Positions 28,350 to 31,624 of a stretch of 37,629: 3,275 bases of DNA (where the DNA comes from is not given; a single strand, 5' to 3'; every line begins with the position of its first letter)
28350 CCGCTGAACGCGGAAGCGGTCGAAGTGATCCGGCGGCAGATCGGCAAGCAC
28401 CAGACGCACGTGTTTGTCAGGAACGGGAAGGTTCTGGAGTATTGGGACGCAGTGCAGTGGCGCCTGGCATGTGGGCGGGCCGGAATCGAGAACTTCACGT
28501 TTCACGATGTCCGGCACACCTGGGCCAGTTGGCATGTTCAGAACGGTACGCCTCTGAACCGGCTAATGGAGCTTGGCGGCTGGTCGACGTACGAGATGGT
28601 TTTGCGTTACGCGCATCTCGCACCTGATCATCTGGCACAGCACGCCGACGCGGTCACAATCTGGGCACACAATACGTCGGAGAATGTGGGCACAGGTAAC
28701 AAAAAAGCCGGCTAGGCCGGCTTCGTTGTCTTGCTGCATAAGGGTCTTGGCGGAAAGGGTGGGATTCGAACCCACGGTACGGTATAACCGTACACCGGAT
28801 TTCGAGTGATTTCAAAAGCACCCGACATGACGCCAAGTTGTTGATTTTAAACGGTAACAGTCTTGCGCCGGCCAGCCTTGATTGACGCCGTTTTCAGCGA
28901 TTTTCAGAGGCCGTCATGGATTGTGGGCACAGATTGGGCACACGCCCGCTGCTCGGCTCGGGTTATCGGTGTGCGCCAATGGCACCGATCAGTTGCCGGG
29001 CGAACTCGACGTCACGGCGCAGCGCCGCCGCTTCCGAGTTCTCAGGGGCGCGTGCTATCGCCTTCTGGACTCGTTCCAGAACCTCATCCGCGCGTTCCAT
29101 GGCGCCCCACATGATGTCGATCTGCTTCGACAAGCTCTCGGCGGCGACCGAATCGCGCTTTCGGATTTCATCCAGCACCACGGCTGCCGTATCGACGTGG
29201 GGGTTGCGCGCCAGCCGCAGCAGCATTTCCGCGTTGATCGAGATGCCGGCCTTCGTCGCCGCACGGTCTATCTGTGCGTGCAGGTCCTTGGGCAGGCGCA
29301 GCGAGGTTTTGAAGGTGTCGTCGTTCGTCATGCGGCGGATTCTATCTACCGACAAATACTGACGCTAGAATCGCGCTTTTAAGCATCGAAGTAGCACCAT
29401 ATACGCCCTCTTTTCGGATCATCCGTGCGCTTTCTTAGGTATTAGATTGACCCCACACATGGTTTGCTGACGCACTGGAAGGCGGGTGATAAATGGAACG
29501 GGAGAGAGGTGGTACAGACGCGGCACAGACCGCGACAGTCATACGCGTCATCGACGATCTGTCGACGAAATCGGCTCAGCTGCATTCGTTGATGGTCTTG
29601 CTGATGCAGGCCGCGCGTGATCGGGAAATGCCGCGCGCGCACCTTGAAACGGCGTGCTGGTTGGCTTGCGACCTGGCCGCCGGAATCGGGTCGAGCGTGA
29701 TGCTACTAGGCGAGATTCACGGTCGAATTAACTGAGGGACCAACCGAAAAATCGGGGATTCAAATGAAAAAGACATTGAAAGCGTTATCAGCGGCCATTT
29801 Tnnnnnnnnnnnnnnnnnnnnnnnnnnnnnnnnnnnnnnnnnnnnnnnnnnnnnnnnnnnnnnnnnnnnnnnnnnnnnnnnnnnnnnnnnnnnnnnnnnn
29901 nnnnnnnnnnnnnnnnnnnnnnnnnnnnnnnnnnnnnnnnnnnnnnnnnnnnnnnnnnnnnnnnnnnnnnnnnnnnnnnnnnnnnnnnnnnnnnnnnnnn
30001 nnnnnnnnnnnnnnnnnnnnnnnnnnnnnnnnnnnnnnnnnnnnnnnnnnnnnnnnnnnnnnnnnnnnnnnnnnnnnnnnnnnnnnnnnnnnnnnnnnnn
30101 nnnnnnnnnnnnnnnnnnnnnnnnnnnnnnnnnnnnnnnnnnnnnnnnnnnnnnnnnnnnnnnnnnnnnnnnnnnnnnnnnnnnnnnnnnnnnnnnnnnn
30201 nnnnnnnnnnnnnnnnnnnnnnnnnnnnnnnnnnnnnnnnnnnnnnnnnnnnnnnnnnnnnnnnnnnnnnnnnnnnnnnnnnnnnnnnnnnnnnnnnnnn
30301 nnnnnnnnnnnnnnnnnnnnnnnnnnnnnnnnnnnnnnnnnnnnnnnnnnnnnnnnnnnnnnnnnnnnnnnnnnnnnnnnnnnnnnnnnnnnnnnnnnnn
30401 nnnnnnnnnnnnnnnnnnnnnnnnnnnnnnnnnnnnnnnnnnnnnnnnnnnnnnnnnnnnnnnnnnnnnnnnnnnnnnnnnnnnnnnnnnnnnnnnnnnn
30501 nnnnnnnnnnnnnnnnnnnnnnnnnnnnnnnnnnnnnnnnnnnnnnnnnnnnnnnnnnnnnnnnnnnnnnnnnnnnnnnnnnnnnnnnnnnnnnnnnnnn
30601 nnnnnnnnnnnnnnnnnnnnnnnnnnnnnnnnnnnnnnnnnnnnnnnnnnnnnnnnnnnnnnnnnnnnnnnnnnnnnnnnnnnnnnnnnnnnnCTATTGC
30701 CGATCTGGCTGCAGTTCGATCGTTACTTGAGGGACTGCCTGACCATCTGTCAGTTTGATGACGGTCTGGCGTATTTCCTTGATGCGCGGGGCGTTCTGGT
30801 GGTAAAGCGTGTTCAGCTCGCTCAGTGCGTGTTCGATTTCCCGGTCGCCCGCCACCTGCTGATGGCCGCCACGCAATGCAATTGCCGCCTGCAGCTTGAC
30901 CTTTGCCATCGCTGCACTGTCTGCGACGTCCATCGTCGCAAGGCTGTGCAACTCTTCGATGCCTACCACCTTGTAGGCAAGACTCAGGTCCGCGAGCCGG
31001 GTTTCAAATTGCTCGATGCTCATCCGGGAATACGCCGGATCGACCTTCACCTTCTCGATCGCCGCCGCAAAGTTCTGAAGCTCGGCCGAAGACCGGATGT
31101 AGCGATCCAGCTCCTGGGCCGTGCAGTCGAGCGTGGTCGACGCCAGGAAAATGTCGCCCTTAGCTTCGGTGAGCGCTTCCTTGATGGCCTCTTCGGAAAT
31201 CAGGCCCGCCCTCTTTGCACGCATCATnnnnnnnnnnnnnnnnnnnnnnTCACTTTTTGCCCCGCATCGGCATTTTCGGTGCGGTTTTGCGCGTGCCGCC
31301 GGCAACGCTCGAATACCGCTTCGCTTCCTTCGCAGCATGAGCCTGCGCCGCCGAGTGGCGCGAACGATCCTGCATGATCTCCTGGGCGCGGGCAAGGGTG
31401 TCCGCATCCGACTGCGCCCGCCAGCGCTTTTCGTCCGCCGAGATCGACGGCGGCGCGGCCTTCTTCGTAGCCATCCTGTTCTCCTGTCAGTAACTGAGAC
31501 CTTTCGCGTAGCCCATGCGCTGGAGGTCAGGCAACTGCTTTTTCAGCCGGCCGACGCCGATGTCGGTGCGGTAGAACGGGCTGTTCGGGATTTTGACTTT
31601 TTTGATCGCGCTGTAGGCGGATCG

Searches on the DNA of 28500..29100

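Call 93: search_rna_families(source=window, threshold=evalue, start=28500, end=29100, max_evalue=1)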
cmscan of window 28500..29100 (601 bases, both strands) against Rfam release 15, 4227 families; matches with E-value up to 1: 3.
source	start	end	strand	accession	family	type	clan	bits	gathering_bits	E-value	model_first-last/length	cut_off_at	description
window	28751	28803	+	RF04351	Plastid-psbl-rps4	Cis-reg;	-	58.9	68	3.9e-12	1-53/53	no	Plastid-psbl-rps4 3UTR RNA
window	28699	28755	-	RF00370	sroD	Gene; sRNA;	-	17.5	50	0.85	1-86/86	no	sroD RNA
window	28759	28776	-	RF00023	tmRNA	Gene;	CL00001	16.2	47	0.00018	346-363/374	no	transfer-messenger RNA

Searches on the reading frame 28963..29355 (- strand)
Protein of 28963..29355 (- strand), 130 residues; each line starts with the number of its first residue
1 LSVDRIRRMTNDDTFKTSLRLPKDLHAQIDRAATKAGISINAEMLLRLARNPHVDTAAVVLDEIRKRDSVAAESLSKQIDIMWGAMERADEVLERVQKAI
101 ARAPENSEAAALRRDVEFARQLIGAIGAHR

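Call 6: search_protein_families(library=pfam, proteins=[window:28963-29355:-], max_evalue=0.01)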
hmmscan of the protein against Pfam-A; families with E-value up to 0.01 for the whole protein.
window:28963-29355:- (130 aa): 2 families
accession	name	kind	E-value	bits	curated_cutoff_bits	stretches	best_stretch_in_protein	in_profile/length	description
PF05534.18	HicB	-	1.1e-05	25.6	21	1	18-42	21-45/51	HicB family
PF03869.20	Arc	-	0.00065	19.9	20.4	1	12-48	4-38/50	Arc-like DNA binding domain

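Call 7: search_protein_families(library=phrogs, proteins=[window:28963-29355:-], max_evalue=0.001)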
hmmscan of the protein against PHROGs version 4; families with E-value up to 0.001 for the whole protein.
window:28963-29355:- (130 aa): 4 families
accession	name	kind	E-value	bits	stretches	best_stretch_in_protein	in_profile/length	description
phrog_795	-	other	1.7e-10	42.2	1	6-108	9-113/116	partition protein ATPase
phrog_1388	-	unknown function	4.9e-06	27.8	1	16-102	7-83/143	-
phrog_2685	-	other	4.7e-05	24.8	1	13-94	17-104/161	partition protein ATPase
phrog_228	-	transcription regulation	6.8e-05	23.7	1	11-104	7-87/251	Arc-like repressor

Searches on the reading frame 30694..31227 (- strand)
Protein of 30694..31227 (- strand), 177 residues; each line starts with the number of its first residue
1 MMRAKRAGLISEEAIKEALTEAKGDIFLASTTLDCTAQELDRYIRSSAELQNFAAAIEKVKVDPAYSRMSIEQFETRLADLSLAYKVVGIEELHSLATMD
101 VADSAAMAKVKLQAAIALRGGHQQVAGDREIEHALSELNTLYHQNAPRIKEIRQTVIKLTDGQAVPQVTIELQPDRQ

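Call 80: search_protein_families(library=pfam, proteins=[window:30694-31227:-], max_evalue=0.01)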
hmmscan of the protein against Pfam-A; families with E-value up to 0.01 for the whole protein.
window:30694-31227:- (177 aa): 0 families

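Call 101: search_protein_families(library=ncbifam, proteins=[window:30694-31227:-], max_evalue=0.001)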
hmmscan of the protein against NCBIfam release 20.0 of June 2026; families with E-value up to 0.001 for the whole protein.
window:30694-31227:- (177 aa): 0 families

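Call 102: search_protein_families(library=padloc, proteins=[window:30694-31227:-], max_evalue=0.001)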
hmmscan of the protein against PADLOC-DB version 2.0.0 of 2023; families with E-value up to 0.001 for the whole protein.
window:30694-31227:- (177 aa): 0 families

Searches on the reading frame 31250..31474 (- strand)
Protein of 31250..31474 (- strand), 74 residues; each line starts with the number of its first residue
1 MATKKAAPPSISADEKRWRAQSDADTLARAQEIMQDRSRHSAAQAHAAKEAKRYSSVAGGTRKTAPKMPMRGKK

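Call 6: search_protein_families(library=pfam, proteins=[window:31250-31474:-], max_evalue=0.01)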
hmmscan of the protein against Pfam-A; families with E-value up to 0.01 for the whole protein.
window:31250-31474:- (74 aa): 0 families

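Call 7: search_protein_families(library=phrogs, proteins=[window:31250-31474:-], max_evalue=0.001)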
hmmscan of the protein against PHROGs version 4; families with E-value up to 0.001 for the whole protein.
window:31250-31474:- (74 aa): 0 families

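Call 101: search_protein_families(library=ncbifam, proteins=[window:31250-31474:-], max_evalue=0.001)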
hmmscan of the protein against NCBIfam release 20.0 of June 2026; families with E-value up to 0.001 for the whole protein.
window:31250-31474:- (74 aa): 0 families
